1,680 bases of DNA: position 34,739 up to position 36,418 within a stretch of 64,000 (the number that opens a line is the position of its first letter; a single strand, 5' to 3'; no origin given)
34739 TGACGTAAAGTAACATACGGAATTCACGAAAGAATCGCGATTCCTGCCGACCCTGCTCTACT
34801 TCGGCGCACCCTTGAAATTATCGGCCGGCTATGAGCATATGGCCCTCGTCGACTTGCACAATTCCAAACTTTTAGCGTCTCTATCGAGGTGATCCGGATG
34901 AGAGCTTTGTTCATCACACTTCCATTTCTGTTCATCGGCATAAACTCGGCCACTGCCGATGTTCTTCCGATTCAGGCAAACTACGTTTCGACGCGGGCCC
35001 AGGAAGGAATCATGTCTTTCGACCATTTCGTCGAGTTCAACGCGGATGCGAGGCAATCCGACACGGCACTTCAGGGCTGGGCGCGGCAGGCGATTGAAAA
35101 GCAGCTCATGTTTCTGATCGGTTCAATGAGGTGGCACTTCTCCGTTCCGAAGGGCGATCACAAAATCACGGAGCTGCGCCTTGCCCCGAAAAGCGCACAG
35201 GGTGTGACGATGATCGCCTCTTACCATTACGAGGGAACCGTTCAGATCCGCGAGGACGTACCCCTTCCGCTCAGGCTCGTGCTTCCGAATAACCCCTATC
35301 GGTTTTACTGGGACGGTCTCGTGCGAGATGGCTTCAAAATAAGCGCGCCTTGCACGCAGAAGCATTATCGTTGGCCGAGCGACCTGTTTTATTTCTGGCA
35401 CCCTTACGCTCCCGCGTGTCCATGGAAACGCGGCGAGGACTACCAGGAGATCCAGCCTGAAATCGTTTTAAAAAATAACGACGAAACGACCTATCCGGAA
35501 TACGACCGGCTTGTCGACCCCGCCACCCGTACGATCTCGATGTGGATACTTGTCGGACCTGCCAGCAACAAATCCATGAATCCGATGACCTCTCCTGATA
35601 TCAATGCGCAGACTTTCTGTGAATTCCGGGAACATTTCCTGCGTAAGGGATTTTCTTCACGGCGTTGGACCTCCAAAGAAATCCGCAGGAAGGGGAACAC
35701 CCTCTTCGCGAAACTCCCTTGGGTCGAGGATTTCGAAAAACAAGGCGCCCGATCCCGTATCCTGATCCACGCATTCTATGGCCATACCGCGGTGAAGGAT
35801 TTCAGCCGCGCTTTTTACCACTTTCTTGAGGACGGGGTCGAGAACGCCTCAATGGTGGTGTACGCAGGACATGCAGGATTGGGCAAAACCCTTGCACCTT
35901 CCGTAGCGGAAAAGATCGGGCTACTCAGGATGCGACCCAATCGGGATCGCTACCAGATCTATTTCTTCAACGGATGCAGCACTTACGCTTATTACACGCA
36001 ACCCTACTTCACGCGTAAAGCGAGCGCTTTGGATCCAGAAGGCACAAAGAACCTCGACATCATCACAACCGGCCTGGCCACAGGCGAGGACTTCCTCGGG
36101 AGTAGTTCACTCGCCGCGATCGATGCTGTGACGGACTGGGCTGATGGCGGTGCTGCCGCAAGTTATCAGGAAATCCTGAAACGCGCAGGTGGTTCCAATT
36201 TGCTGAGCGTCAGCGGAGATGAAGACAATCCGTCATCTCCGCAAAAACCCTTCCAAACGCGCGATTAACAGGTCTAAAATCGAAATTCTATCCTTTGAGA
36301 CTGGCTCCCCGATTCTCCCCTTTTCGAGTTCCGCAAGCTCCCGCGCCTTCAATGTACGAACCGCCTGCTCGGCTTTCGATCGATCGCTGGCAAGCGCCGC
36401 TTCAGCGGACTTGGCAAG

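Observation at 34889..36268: Secreted protein with a candidate caspase-like (clan CD) His-Cys catalytic dyad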

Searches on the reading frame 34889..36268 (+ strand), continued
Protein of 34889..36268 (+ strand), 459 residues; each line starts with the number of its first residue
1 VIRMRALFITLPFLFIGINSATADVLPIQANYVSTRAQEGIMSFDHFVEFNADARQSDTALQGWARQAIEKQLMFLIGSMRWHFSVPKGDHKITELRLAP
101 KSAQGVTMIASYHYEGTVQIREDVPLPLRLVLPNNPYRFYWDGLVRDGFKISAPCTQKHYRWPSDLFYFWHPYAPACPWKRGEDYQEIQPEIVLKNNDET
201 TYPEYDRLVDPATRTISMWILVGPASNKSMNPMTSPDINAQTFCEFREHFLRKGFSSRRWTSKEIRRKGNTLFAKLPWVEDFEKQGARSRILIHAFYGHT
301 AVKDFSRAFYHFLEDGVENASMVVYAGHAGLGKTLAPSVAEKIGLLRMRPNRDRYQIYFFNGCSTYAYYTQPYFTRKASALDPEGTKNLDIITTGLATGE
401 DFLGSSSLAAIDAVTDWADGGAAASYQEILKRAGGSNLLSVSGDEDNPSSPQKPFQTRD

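Call 33: find_related_loci(query=A2, collection=genome_contigs, flank=4000)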
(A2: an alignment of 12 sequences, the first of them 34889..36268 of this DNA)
Query A2 (459 aa) in genome_contigs; peptide patterns used: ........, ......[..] (x = any residue, [..] = any of these).
365 stretches matched a pattern; 102 encode a relative of the query (tblastn E <= 1e-3); the best 80 are kept; 80 distinct loci.
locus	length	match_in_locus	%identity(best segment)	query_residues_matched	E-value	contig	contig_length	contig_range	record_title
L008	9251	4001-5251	41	32-449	5e-96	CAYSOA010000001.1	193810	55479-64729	MAG TPA_asm: uncultured Bacteriovorax sp. isolate SRP319275_co3_145 genome assembly, contig: NODE_89_length_193810_cov_7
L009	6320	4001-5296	38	8-447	2e-95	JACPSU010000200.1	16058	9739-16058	MAG: Deltaproteobacteria bacterium isolate NC_groundwater_714_Ag_S-0.2um_40_7 S36_SO-2_scaffold_720453, whole genome sho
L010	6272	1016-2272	39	31-449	1e-94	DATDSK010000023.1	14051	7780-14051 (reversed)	MAG TPA_asm: Bdellovibrionota bacterium isolate SMAG_U8001 k141_18902, whole genome shotgun sequence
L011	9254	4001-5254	39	32-451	2e-92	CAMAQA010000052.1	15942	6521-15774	MAG: Bacteriovorax stolpii isolate AE-24oct19-148 genome assembly, contig: AE-24oct19-C5833, whole genome shotgun sequen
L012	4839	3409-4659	39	32-450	7e-91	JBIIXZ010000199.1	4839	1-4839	MAG: Bdellovibrionia bacterium isolate ME2005-08-16_3300042507_group2_bin195 Rohwer_bin1130_scaffold_24333_c1, whole gen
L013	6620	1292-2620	37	11-448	3e-89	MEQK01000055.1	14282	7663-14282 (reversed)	MAG: Bdellovibrionales bacterium RIFOXYD1_FULL_55_31 rifoxyd1_full_scaffold_1971, whole genome shotgun sequence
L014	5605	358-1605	37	32-451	2e-89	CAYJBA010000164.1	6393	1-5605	MAG TPA_asm: uncultured Bacteriovoracaceae bacterium isolate ERP119705_co9_199 genome assembly, contig: NODE_19292_lengt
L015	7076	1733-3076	37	4-451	3e-87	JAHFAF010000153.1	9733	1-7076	MAG: Bdellovibrionaceae bacterium isolate nzgw169 NODE_5295_length_9734_cov_3.125767, whole genome shotgun sequence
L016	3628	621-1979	37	2-451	2e-87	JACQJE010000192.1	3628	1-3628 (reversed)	MAG: Deltaproteobacteria bacterium isolate NC_groundwater_1143_Ag_S-0.1um_50_26 S_p1_S3_coassembly_k141_2172988, whole g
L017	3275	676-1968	35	20-450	3e-86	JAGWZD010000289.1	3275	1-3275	MAG: Bdellovibrionales bacterium isolate REEB505 contig-150_49564, whole genome shotgun sequence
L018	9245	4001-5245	37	32-450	2e-83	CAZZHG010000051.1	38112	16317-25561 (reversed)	MAG TPA_asm: uncultured Pseudobdellovibrionaceae bacterium isolate SRP150892_co2_490 genome assembly, contig: NODE_1264_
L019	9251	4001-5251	36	32-450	2e-82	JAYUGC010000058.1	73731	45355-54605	MAG: Pseudomonadota bacterium isolate GFS_7976 GFS_7976_57, whole genome shotgun sequence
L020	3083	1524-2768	36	32-451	7e-84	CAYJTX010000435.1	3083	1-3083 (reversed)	MAG TPA_asm: uncultured Bacteriovoracaceae bacterium isolate ERP125453_co1_289 genome assembly, contig: NODE_46541_lengt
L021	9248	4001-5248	34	32-449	4e-82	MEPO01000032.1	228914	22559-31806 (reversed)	MAG: Bdellovibrionales bacterium GWA1_52_35 gwa1_scaffold_7, whole genome shotgun sequence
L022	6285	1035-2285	35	31-451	3e-81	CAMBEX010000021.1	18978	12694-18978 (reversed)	MAG: Bdellovibrio sp. ZAP7 isolate TH-11nov19-265 genome assembly, contig: TH-11nov19-C7222, whole genome shotgun sequen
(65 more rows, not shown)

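Call 41: search_protein_families(library=pfam, proteins=[P0095, P0098, P0100, P0101, P0102, P0105, P0108, P0110, P0113, P0116], max_evalue=1)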
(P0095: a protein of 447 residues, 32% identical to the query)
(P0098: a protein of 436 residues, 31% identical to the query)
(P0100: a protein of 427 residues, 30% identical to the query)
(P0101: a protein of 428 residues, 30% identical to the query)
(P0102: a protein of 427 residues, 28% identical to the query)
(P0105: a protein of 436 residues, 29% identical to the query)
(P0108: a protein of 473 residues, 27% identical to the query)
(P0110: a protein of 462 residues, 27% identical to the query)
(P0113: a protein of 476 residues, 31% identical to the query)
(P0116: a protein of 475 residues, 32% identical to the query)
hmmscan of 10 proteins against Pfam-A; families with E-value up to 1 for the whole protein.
P0095 (447 aa): 2 families
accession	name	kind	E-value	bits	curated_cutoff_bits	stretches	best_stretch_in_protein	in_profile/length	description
PF20740.2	TP0453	-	0.079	12.4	27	1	67-153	119-201/252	Outer membrane-associated lipoprotein TP0453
PF25599.1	Ephrin_CRD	-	0.23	12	27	1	123-154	3-33/59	Ephrin cysteine rich domain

P0098 (436 aa): 0 families

P0100 (427 aa): 0 families

P0101 (428 aa): 0 families

P0102 (427 aa): 0 families

P0105 (436 aa): 0 families

P0108 (473 aa): 0 families

P0110 (462 aa): 0 families

P0113 (476 aa): 0 families

P0116 (475 aa): 1 family
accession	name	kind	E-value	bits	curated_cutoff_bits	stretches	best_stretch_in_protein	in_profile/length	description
PF14902.11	DUF4494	-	0.082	13.2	27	0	312-350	31-69/139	Domain of unknown function (DUF4494)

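Call 42: search_protein_families(library=pfam, proteins=[P0002, P0003, P0004, P0005, P0007, P0012, P0014, P0018, P0024, P0028], max_evalue=1)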
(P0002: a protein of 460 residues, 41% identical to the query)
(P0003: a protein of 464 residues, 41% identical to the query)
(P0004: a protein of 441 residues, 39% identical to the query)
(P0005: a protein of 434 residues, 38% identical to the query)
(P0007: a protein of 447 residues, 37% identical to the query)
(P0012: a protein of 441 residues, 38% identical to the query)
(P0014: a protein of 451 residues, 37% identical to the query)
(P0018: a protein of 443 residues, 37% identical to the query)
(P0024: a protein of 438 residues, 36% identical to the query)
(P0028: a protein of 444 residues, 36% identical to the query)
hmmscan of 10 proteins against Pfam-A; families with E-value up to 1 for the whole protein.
P0002 (460 aa): 0 families

P0003 (464 aa): 0 families

P0004 (441 aa): 1 family
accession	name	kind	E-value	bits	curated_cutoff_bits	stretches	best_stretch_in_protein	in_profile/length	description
PF25126.1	DUF7818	-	0.0048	17.2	27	1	61-72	17-28/44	Domain of unknown function (DUF7818)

P0005 (434 aa): 1 family
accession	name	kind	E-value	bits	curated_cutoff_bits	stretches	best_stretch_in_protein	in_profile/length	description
PF25126.1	DUF7818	-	0.15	12.4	27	0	60-70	17-27/44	Domain of unknown function (DUF7818)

P0007 (447 aa): 1 family
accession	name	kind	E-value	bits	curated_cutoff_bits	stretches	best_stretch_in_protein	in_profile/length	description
PF01364.23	Peptidase_C25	-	0.01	15.5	23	1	307-363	224-280/374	Peptidase family C25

P0012 (441 aa): 0 families

P0014 (451 aa): 1 family
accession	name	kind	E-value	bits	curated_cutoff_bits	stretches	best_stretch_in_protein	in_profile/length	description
PF17636.7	UL21a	-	0.2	12.1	27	1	19-60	46-87/123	Viral Unique Long protein 21a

P0018 (443 aa): 0 families

P0024 (438 aa): 0 families

P0028 (444 aa): 0 families

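Call 46: search_protein_families(library=pfam, proteins=[P0121, P0229, P0231, P0240, P0192, P0193, P0219, P0157, L005:7310-8803:+, L001:7338-8420:+], max_evalue=0.1)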
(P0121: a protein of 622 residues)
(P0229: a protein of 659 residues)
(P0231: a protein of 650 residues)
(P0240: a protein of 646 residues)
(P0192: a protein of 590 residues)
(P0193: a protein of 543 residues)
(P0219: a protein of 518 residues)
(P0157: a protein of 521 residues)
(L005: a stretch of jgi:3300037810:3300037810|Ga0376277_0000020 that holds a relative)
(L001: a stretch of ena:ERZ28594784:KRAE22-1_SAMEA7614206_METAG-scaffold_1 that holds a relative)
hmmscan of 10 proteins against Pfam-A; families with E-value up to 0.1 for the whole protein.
P0121 (622 aa): 0 families

P0229 (659 aa): 2 families
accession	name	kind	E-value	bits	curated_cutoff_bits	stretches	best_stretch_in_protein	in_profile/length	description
PF16283.10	DUF4929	-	0.042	13.2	28.3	1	429-552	235-357/374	Domain of unknown function (DUF4929)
PF11919.13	PSME4_C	-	0.086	13.1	22.5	0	412-445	33-65/88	Proteasome activator complex subunit 4-like, C-terminal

P0231 (650 aa): 0 families

P0240 (646 aa): 0 families

P0192 (590 aa): 0 families

P0193 (543 aa): 1 family
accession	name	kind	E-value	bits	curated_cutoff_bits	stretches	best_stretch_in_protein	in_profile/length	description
PF14401.11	RLAN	-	0.044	13.9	25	0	411-460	22-75/150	RimK-like ATPgrasp N-terminal domain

P0219 (518 aa): 1 family
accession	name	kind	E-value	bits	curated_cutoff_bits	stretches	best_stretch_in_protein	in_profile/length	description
PF09197.16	Rap1-DNA-bind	-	0.014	16.5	22.4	1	302-343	56-96/108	Rap1, DNA-binding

P0157 (521 aa): 1 family
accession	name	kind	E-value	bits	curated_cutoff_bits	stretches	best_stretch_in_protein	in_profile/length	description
PF03568.22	Peptidase_C50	-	0.006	16.2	27.8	1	292-371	303-371/395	Peptidase family C50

L005:7310-8803:+ (497 aa): 1 family
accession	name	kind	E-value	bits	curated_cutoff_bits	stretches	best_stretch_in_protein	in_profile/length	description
PF03415.19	Peptidase_C11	-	1.4e-22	81.2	25.8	1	117-292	73-258/359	Clostripain family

L001:7338-8420:+ (360 aa): 0 families
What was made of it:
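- On C50 separase (PF03568): The best family member scores 16.2 bits against a cut-off of 27.8 (call 46).
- Peptidase_C50, E 0.006, on P0157 residues 292-371 (call 46).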

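Call 85: search_protein_families(library=pfam, proteins=[L003:7404-8735:-, L001:5320-5928:+], max_evalue=1)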
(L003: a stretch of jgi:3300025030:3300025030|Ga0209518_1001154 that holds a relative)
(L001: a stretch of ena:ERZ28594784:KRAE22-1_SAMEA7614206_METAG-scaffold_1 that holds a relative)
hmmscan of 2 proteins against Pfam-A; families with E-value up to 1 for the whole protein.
L003:7404-8735:- (443 aa): 1 family
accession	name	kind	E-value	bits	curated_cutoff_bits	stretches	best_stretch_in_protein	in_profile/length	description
PF13243.12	SQHop_cyclase_C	-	0.014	14.8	26.1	0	259-348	141-231/319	Squalene-hopene cyclase C-terminal domain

L001:5320-5928:+ (202 aa): 0 families

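Call 86: search_protein_families(library=padloc, proteins=[window:34889-36268:+], max_evalue=0.01)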
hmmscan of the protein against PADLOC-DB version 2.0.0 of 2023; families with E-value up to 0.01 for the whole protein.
window:34889-36268:+ (459 aa): 0 families

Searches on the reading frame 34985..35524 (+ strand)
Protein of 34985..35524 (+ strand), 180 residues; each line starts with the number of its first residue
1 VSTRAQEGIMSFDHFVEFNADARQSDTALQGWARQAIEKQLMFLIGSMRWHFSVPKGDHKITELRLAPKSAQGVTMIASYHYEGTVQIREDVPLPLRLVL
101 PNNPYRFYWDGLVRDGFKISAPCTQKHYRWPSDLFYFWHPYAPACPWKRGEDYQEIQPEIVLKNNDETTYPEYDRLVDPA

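Call 54: predict_structure(alignment_id=A3)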
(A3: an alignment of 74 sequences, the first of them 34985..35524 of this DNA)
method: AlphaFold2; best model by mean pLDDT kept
length: 180 residues; sequences in the alignment: 74
mean_pLDDT: 91.4   pTM: 0.86
mean pLDDT of the five models: 91.4, 91.4, 91.0, 90.7, 90.6
residues with pLDDT >= 90: 146; 70-90: 17; 50-70: 17; < 50: 0
segments of 3 or more residues with pLDDT < 50: none
pLDDT, mean of each block of 10 residues (from residue 1): 85 98 92 98 95 94 96 92 96 95 97 96 92 94 96 98 74 58
secondary structure, 60 per line:
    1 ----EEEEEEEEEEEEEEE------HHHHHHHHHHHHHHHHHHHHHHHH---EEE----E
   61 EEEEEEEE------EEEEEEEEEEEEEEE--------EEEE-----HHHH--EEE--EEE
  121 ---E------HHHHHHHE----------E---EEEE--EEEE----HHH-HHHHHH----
elements in order: E5-19 H26-49 E53-55 E60-68 E75-89 E98-101 H107-110 E113-115 E118-120 H131-137 E153-156 E159-162 H171-176
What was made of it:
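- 34985..35524 (+): N-terminal domain (residues 33-212). It has a ferredoxin-like α+β core plus a Cys-containing insert, and ends in the conserved T-Y-P-E-Y..R-L linker. The separate model has pLDDT 91.4 (call 54).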

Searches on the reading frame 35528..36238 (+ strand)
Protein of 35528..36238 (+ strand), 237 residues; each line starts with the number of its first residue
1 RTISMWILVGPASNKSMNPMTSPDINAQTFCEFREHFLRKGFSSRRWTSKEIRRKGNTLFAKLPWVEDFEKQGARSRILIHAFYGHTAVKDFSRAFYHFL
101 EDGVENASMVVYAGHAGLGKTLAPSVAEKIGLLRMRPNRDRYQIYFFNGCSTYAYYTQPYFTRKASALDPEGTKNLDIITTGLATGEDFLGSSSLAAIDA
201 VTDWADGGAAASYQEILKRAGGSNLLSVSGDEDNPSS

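Call 68: search_solved_structures(query=A5, max_evalue=10, show_alignments=5)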
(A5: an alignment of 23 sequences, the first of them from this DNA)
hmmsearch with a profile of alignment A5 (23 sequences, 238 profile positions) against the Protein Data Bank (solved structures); distinct sequences matched with E-value up to 10: 2.
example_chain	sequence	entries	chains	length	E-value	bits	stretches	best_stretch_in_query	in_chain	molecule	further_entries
7kw8_A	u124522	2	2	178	0.86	12.4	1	23-87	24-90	tRNA 2'-phosphotransferase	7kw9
4klz_A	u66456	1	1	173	1.5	11.7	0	119-163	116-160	GTP-binding protein Rit1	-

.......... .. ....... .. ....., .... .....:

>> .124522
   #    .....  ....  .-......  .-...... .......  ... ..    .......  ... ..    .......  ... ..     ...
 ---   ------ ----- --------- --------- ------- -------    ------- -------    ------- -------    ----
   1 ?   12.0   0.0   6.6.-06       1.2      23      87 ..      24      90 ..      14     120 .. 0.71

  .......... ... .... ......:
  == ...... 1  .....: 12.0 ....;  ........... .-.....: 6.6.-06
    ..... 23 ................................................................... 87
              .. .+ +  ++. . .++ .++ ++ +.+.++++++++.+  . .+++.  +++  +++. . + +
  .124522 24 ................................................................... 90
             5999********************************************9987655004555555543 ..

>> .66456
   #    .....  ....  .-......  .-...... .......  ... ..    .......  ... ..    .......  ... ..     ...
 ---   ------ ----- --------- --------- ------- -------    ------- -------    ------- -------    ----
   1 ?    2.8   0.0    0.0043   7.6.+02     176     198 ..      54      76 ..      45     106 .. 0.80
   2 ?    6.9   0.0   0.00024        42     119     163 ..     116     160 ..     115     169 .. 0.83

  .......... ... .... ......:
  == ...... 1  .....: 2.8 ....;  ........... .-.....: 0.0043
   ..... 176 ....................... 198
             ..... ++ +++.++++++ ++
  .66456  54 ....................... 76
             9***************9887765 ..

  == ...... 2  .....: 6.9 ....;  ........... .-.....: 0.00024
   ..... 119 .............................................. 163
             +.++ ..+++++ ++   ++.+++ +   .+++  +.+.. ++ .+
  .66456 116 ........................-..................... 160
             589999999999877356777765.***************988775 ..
